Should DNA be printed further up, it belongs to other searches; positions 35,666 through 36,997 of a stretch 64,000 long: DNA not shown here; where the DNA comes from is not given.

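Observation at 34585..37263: KirBac-type K+ channel co-operonic with MsrB and flanked by a second, periplasmic MsrB and ElbB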

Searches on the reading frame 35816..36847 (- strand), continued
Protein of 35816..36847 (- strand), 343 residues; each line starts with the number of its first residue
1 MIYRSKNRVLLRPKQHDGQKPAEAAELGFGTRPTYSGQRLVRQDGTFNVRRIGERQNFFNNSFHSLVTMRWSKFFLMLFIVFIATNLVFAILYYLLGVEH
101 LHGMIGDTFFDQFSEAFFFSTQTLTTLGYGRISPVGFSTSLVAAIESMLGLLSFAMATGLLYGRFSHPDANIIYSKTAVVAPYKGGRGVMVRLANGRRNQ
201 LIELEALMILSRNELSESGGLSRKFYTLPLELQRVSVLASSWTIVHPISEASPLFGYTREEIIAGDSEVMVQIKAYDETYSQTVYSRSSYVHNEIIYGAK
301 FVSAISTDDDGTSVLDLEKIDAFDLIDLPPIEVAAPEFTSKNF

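Call 24: find_encoding_contigs(protein=P0016, flank=6000, max_places=2)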
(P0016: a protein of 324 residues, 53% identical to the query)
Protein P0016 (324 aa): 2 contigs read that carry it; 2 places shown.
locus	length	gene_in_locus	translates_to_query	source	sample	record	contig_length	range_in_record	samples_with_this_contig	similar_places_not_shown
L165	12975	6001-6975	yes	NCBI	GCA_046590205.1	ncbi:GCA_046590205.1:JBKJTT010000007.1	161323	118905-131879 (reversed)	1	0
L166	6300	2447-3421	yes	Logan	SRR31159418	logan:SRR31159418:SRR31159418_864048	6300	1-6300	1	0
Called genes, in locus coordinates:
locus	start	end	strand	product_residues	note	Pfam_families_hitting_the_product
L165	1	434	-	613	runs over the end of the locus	PF14849:YidC_periplas, PF02096:60KD_IMP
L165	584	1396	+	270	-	PF02673:BacA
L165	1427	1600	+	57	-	-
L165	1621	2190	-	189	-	-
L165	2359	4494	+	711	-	PF13183:Fer4_8 (faint), PF13534:Fer4_17 (faint), PF12797:Fer4_2 (weak), PF12838:Fer4_7 (faint), PF13484:Fer4_16 (faint), PF13187:Fer4_9, PF13237:Fer4_10 (weak), PF02754:CCG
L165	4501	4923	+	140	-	PF08818:DUF1801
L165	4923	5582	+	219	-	-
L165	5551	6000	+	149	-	PF01641:SelR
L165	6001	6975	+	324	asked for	PF01007:IRK, PF07885:Ion_trans_2, PF17655:IRK_C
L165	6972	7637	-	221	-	PF01965:DJ-1_PfpI (faint)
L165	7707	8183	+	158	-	PF01641:SelR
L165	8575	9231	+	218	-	PF04542:Sigma70_r2, PF08281:Sigma70_r4_2, PF04545:Sigma70_r4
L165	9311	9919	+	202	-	PF00440:TetR_N, PF13305:TetR_C_33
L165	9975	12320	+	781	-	PF13620:CarboxypepD_reg, PF13715:CarbopepD_reg_2, PF07715:Plug (weak), PF25183:OMP_b-brl_4 (faint)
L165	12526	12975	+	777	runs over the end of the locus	PF13964:Beta-prop_Calicin, PF24681:Kelch_KLHDC2_KLHL20_DRC7, PF24996:NANM, PF25210:Kelch_FKB95, PF13415:Beta-prop_FBX42, PF24981:Beta-prop_ATRN-LZTR1, PF25210:Kelch_FKB95, PF24681:Kelch_KLHDC2_KLHL20_DRC7, +7 more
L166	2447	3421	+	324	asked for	PF01007:IRK, PF07885:Ion_trans_2, PF17655:IRK_C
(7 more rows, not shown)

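Call 47: find_encoding_contigs(protein=P0007, flank=5000, max_places=2)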
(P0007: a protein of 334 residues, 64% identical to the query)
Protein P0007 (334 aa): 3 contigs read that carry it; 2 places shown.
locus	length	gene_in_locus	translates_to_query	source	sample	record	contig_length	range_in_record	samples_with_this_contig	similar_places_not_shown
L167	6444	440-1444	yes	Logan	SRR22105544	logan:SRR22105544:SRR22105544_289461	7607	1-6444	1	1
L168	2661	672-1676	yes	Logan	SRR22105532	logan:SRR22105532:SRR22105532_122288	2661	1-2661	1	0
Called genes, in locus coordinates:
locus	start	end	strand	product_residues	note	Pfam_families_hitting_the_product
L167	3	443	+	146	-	?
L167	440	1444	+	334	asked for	PF07885:Ion_trans_2, PF17655:IRK_C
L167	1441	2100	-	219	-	-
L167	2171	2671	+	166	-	PF01641:SelR, PF24046:At4g08330 (faint)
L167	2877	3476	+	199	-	-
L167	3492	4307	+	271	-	PF13349:DUF4097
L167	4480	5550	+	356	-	PF05343:Peptidase_M42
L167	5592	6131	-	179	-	PF00484:Pro_CA (faint)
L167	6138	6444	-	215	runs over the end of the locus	PF03807:F420_oxidored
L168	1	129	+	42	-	?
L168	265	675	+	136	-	PF01641:SelR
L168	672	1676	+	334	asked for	PF07885:Ion_trans_2, PF17655:IRK_C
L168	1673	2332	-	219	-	-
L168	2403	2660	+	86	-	?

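Call 48: find_encoding_contigs(protein=P0018, flank=5000, max_places=2)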
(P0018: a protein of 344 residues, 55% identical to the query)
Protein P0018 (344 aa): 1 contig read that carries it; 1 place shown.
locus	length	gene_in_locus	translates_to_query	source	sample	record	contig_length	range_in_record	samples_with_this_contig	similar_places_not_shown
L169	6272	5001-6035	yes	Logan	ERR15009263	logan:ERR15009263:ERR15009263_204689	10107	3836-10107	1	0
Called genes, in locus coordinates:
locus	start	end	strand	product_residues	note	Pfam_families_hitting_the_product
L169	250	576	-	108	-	-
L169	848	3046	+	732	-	PF12838:Fer4_7 (faint), PF13183:Fer4_8 (faint), PF13484:Fer4_16 (faint), PF13534:Fer4_17 (faint), PF12797:Fer4_2 (weak), PF13187:Fer4_9 (weak), PF13237:Fer4_10 (weak), PF02754:CCG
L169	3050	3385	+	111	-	PF21814:DUF6883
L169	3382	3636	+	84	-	PF16277:DUF4926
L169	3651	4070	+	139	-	PF01243:PNPOx_N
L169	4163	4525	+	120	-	-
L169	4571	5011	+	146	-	PF01641:SelR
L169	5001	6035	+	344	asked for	PF01007:IRK (faint), PF07885:Ion_trans_2 (weak), PF17655:IRK_C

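Call 49: find_encoding_contigs(protein=P0022, flank=5000, max_places=2)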
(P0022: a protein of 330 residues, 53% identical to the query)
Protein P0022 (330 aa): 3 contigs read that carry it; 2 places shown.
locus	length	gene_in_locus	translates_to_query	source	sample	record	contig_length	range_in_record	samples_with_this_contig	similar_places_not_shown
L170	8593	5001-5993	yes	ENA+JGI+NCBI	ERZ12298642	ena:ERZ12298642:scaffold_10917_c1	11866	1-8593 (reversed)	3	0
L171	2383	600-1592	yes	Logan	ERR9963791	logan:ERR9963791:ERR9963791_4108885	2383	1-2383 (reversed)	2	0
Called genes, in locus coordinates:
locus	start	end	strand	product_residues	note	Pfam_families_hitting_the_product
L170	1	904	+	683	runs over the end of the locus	PF13088:BNR_2 (faint), PF25852:DUF6242_C (faint), PF02012:BNR (faint), PF15899:BNR_6 (faint), PF15902:Sortilin-Vps10 (faint), PF14870:PSII_BNR, PF18962:Por_Secre_tail (weak)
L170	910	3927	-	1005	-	PF12371:TMEM131_like_N (faint)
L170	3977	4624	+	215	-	-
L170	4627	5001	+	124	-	PF01641:SelR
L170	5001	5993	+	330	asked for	PF01007:IRK (weak), PF07885:Ion_trans_2 (weak), PF17655:IRK_C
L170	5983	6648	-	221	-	-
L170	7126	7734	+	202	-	PF08281:Sigma70_r4_2, PF04545:Sigma70_r4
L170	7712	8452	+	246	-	-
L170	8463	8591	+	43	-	?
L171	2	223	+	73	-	?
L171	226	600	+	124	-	PF01641:SelR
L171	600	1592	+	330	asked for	PF01007:IRK (weak), PF07885:Ion_trans_2 (weak), PF17655:IRK_C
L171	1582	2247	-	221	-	-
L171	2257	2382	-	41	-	?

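Call 50: find_encoding_contigs(protein=P0017, flank=5000, max_places=2)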
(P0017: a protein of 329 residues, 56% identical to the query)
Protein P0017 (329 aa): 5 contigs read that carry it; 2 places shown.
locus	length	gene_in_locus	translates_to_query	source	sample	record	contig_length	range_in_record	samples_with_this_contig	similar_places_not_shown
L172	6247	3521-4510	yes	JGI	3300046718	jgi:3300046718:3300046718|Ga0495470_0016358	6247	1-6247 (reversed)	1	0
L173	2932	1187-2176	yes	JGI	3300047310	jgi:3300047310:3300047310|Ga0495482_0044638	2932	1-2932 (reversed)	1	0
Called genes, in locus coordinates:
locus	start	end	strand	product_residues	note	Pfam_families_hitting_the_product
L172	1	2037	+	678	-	?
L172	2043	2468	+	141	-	PF08818:DUF1801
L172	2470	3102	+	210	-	PF03795:YCII (faint)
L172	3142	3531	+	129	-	PF01641:SelR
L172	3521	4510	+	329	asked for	PF01007:IRK (weak), PF07885:Ion_trans_2, PF17655:IRK_C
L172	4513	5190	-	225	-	-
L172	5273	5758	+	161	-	PF01641:SelR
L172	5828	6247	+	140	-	?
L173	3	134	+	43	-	?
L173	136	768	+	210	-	PF03795:YCII (faint)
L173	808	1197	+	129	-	PF01641:SelR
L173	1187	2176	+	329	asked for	PF01007:IRK (weak), PF07885:Ion_trans_2, PF17655:IRK_C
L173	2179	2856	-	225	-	-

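Call 61: search_protein_families(library=pfam, proteins=[L082:2996-4888:+, L082:6273-7031:+, L082:7077-7877:-, L082:7867-8754:-, L170:3977-4624:+, L170:7126-7734:+, L170:7712-8452:+], max_evalue=0.01)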
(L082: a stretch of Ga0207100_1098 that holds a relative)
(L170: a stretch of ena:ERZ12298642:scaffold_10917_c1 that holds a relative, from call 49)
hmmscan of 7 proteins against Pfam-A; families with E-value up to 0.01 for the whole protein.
L082:2996-4888:+ (630 aa): 12 families
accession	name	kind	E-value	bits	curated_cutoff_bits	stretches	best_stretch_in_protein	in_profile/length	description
PF13174.12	TPR_6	-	2.9e-10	40.5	26.3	0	590-612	12-33/33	Tetratricopeptide repeat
PF13428.12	TPR_14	-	3.7e-08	33.7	23.5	0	34-67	4-37/44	Tetratricopeptide repeat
PF07719.23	TPR_2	-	1.4e-07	31.6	27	0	100-127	2-29/34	Tetratricopeptide repeat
PF14559.12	TPR_19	-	4.2e-05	24.2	25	0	44-87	4-47/68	Tetratricopeptide repeat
PF13432.12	TPR_16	-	5.6e-05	23.9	32.7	0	35-84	1-50/65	Tetratricopeptide repeat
PF13176.12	TPR_7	-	0.00023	21.5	27.9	0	37-56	5-24/36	Tetratricopeptide repeat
PF13181.12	TPR_8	-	0.00039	20.8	25.7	0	100-127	2-29/34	Tetratricopeptide repeat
PF12895.13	ANAPC3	-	0.00078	20.1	27.2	0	45-125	3-82/82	Anaphase-promoting complex, cyclosome, subunit 3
PF13424.12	TPR_12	-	0.00086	19.9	30.1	0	101-127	47-73/77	Tetratricopeptide repeat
PF25058.1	ARM_TT21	-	0.0015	19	27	0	90-181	48-140/155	Tetratricopeptide repeat protein 21 ARM repeat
PF00515.34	TPR_1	-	0.0061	16.8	27.8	1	100-127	2-29/34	Tetratricopeptide repeat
PF12569.14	NatA_aux_su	-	0.0063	16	33.3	0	143-205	12-74/515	N-terminal acetyltransferase A, auxiliary subunit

L082:6273-7031:+ (252 aa): 3 families
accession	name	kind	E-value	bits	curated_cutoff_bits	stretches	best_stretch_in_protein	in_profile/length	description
PF00561.26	Abhydrolase_1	-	2.8e-22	80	25.8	2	28-126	2-102/245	alpha/beta hydrolase fold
PF12146.15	Hydrolase_4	-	3e-11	43.5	27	1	52-135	30-118/239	Serine aminopeptidase, S33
PF12697.13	Abhydrolase_6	-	1.3e-10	42.8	26.3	1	43-243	17-216/217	Alpha/beta hydrolase family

L082:7077-7877:- (266 aa): 1 family
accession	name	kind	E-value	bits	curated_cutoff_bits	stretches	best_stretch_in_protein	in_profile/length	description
PF13568.12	OMP_b-brl_2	-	0.00036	21.1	27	1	80-162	33-123/175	Outer membrane protein beta-barrel domain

L082:7867-8754:- (295 aa): 1 family
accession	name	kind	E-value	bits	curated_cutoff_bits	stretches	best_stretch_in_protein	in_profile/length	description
PF01678.24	DAP_epimerase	-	5e-29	101.3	34.7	2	6-112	1-103/121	Diaminopimelate epimerase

L170:3977-4624:+ (215 aa): 0 families

L170:7126-7734:+ (202 aa): 8 families
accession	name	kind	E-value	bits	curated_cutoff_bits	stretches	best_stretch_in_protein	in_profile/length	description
PF08281.18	Sigma70_r4_2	-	1.3e-14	54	25.7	1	97-148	3-54/54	Sigma-70, region 4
PF04545.22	Sigma70_r4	-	1.5e-11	44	24.1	1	101-150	1-50/50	Sigma-70, region 4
PF04297.20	UPF0122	-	0.00012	22.7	22.7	1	104-151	17-64/101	Putative helix-turn-helix protein, YlxM / p13 like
PF13384.12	HTH_23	-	0.00037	20.7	24.6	1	106-144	3-41/50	Homeodomain-like domain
PF07638.17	Sigma70_ECF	-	0.00064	20.1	21.1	1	90-149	118-180/185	ECF sigma factor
PF00196.25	GerE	-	0.0012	18.9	23.5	1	104-149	2-46/57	Bacterial regulatory proteins, luxR family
PF13518.12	HTH_28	-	0.0019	18.7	25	1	109-144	1-36/52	Helix-turn-helix domain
PF22233.2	PhyR_sigma-like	-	0.0023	18.1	27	1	102-147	1-46/50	Response regulator PhyR, sigma-like domain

L170:7712-8452:+ (246 aa): 0 families
